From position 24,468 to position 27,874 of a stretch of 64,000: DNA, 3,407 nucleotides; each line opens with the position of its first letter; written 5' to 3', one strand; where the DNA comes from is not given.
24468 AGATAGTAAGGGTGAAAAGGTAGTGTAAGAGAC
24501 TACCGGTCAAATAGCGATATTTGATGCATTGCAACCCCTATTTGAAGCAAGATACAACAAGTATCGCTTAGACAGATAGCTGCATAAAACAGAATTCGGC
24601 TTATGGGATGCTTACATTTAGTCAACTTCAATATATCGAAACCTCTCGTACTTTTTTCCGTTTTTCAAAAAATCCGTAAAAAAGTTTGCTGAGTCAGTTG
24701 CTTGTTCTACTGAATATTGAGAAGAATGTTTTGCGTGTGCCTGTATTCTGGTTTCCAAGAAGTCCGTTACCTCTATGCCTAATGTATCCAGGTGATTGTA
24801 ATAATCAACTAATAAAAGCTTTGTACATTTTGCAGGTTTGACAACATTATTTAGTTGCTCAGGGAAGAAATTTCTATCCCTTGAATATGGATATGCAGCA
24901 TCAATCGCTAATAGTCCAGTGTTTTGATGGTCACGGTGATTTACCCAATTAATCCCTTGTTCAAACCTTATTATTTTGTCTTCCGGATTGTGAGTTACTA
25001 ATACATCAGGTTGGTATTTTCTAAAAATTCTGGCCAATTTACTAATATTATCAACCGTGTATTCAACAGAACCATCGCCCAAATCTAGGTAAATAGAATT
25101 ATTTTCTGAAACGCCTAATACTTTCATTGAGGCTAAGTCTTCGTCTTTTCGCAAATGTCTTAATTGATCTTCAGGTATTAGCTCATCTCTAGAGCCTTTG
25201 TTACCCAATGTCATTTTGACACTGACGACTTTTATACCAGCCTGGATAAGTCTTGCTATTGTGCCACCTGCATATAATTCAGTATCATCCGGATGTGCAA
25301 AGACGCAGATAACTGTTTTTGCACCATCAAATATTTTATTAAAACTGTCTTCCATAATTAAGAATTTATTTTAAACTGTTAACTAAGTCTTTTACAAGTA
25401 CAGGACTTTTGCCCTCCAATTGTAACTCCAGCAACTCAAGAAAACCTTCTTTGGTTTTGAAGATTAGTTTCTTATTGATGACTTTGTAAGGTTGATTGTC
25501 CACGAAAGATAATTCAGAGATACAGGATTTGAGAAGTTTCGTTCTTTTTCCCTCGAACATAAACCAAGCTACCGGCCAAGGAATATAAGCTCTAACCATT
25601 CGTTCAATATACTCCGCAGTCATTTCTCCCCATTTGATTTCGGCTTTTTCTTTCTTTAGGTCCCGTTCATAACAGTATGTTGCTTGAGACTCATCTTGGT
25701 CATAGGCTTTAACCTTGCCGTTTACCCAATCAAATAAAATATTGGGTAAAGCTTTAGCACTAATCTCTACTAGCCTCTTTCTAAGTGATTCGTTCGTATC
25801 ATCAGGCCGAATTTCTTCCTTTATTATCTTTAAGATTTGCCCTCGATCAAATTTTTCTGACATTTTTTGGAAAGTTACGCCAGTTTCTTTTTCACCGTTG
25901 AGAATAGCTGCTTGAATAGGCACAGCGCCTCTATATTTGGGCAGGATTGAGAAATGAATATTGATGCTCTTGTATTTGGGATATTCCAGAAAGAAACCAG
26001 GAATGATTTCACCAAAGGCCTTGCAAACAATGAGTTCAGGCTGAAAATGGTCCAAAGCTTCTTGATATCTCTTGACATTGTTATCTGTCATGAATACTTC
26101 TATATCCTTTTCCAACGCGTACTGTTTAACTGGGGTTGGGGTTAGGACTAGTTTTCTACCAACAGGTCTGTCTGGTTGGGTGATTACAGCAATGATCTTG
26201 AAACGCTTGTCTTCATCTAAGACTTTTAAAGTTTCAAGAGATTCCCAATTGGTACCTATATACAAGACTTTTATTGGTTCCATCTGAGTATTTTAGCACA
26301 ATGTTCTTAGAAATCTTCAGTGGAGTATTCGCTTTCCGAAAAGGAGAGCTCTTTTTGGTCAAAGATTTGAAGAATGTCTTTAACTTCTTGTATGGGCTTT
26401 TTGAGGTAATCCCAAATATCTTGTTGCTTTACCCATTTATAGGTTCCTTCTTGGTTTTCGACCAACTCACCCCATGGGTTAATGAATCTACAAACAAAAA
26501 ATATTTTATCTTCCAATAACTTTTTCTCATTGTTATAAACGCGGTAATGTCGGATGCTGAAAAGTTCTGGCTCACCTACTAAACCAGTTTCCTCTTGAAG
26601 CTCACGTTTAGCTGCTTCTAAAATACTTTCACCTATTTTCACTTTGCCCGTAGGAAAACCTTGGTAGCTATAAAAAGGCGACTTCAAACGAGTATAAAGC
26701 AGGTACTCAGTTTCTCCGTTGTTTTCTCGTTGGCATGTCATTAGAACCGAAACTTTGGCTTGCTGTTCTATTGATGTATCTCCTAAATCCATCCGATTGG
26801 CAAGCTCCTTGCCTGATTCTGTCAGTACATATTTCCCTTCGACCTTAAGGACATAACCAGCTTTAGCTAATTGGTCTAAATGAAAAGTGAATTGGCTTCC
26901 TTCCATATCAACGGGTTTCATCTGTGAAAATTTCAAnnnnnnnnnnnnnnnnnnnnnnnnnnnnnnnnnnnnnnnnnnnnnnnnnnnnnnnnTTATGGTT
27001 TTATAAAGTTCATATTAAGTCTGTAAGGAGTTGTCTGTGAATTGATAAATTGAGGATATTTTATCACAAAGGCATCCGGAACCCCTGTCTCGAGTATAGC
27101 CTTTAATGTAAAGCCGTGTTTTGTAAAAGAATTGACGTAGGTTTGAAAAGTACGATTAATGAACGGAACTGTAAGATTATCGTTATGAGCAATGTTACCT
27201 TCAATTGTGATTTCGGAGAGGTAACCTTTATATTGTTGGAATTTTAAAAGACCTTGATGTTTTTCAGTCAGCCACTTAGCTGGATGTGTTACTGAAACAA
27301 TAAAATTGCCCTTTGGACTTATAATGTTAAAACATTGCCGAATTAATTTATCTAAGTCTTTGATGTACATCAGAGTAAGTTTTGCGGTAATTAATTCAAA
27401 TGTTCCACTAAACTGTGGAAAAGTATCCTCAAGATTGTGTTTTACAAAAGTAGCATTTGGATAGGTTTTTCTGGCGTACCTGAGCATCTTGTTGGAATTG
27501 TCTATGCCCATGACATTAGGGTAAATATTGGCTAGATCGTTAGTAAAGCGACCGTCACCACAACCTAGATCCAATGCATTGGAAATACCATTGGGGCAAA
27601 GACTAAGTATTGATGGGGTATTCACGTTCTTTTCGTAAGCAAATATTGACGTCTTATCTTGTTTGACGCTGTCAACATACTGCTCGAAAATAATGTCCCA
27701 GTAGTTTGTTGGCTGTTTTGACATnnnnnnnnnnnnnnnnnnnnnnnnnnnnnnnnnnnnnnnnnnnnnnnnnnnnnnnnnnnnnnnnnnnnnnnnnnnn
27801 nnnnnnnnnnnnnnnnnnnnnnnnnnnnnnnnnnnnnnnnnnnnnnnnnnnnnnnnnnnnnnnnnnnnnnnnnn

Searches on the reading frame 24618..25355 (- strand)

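Call 26: search_protein_families(library=pfam, proteins=[window:24618-25355:-], max_evalue=0.001)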
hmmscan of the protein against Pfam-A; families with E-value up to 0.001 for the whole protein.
window:24618-25355:- (245 aa): 1 family
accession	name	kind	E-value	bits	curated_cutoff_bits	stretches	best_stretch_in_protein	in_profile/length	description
PF02585.22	PIG-L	-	3.4e-27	95.9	28.2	1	17-153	2-128/129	GlcNAc-PI de-N-acetylase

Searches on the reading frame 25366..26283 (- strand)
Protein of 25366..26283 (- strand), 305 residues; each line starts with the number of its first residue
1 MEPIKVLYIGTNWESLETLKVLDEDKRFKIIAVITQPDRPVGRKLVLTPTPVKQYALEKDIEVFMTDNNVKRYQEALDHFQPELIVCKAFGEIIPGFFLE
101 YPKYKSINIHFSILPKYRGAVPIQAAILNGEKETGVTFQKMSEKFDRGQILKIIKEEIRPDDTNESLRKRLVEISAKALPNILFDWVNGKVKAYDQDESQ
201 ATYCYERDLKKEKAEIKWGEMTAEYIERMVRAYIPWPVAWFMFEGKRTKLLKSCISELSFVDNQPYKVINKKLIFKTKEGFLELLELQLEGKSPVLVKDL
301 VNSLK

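Call 26: search_protein_families(library=pfam, proteins=[window:25366-26283:-], max_evalue=0.001)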
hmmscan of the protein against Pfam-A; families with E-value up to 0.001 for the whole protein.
window:25366-26283:- (305 aa): 2 families
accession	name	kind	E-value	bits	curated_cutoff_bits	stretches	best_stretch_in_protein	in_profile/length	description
PF00551.24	Formyl_trans_N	-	4.4e-36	124.8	26.1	1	20-182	20-180/181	Formyl transferase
PF02911.23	Formyl_trans_C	-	3.2e-19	69.4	21.1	1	209-303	2-98/100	Formyl transferase, C-terminal domain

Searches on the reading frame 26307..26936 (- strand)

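Call 26: search_protein_families(library=pfam, proteins=[window:26307-26936:-], max_evalue=0.001)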
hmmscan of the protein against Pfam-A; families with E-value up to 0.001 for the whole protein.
window:26307-26936:- (209 aa): 3 families
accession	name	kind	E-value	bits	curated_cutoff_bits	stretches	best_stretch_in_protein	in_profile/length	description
PF00293.34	NUDIX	-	1.7e-13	51.2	21.1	1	73-178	12-119/134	NUDIX domain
PF14947.12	HTH_45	-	4.4e-05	23.9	25.5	1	6-49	26-69/77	Winged helix-turn-helix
PF24038.1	DUF7347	-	0.00017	22.2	27.6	1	8-47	36-75/77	Domain of unknown function (DUF7347)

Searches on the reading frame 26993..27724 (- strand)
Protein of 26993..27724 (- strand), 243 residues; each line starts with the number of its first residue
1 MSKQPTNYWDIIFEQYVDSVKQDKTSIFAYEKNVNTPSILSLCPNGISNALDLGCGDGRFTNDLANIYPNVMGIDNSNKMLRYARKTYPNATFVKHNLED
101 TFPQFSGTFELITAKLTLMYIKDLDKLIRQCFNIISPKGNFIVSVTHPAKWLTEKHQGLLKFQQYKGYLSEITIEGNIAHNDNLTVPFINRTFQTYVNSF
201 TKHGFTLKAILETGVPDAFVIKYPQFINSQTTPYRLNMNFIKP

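Call 26: search_protein_families(library=pfam, proteins=[window:26993-27724:-], max_evalue=0.001)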
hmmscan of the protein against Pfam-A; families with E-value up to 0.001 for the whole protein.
window:26993-27724:- (243 aa): 8 families
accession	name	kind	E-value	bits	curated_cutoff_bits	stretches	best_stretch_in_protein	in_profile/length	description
PF08241.18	Methyltransf_11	-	6e-17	62.5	21.2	1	51-143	1-95/95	Methyltransferase domain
PF13847.12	Methyltransf_31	-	6.9e-17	61.9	27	1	49-152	6-118/145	Methyltransferase domain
PF13649.12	Methyltransf_25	-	1.4e-16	61.4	27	1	51-139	2-97/97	Methyltransferase domain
PF08242.18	Methyltransf_12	-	5.8e-11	43.4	30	1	51-140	1-97/98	Methyltransferase domain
PF13489.12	Methyltransf_23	-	1.1e-10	42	27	1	49-147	25-120/164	Methyltransferase domain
PF05219.18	DREV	-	2.3e-06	27.4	26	1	49-169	97-210/265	DREV methyltransferase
PF01209.24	Ubie_methyltran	-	1.8e-05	24.7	20.1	1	47-143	48-151/233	ubiE/COQ5 methyltransferase family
PF24675.1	NpmA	-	0.00015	21.6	60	1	50-113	27-101/214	16S rRNA (adenine(1408)-N(1))-methyltransferase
